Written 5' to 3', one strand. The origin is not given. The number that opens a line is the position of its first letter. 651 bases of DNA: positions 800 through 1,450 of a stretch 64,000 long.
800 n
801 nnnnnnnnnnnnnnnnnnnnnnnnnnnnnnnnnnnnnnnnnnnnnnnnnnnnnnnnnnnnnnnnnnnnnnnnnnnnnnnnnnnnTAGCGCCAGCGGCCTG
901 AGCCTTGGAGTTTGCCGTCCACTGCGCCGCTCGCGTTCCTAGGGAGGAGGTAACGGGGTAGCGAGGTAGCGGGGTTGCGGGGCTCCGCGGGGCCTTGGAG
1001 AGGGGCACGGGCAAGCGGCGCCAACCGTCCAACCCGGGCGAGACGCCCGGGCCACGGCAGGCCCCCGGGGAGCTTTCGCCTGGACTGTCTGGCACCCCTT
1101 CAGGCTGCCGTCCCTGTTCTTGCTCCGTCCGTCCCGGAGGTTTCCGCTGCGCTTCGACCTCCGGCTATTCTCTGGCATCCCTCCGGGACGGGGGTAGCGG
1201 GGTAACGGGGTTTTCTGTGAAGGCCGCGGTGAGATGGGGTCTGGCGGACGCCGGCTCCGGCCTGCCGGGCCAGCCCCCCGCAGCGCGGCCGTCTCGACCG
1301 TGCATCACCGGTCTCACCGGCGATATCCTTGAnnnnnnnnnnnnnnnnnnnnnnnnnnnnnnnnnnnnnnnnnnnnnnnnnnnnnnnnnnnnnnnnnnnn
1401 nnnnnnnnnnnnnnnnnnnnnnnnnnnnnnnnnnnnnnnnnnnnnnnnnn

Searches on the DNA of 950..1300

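Call 49: search_rna_families(source=window, start=950, end=1300, threshold=evalue, max_evalue=10, show_alignments=2)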
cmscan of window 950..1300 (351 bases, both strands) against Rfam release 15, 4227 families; matches with E-value up to 10: 5.
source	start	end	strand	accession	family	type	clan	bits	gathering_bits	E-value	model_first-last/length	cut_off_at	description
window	1002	1038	+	RF01074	RF_site1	Cis-reg; frameshift_element;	-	16.6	40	1.4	1-40/40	no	Putative RNA-dependent RNA polymerase ribosomal frameshift site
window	1161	1190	+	RF01687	Acido-Lenti-1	Gene; sRNA;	-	16.1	37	0.23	1-46/46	no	Acido-Lenti-1 RNA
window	1275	1295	-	RF02044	CDKN2B-AS_2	Gene; lncRNA;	-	13.5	50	1.9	27-46/46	no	CDKN2B antisense RNA 1 convserved region 2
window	1033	1051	-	RF02784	SorX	Gene; sRNA;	-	12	46.6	3.8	48-66/73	no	Singlet oxygen resistance RNA X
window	1047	1108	+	RF03086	chrB-b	Cis-reg;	-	11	36.5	8.5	1-49/49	no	chrB-b RNA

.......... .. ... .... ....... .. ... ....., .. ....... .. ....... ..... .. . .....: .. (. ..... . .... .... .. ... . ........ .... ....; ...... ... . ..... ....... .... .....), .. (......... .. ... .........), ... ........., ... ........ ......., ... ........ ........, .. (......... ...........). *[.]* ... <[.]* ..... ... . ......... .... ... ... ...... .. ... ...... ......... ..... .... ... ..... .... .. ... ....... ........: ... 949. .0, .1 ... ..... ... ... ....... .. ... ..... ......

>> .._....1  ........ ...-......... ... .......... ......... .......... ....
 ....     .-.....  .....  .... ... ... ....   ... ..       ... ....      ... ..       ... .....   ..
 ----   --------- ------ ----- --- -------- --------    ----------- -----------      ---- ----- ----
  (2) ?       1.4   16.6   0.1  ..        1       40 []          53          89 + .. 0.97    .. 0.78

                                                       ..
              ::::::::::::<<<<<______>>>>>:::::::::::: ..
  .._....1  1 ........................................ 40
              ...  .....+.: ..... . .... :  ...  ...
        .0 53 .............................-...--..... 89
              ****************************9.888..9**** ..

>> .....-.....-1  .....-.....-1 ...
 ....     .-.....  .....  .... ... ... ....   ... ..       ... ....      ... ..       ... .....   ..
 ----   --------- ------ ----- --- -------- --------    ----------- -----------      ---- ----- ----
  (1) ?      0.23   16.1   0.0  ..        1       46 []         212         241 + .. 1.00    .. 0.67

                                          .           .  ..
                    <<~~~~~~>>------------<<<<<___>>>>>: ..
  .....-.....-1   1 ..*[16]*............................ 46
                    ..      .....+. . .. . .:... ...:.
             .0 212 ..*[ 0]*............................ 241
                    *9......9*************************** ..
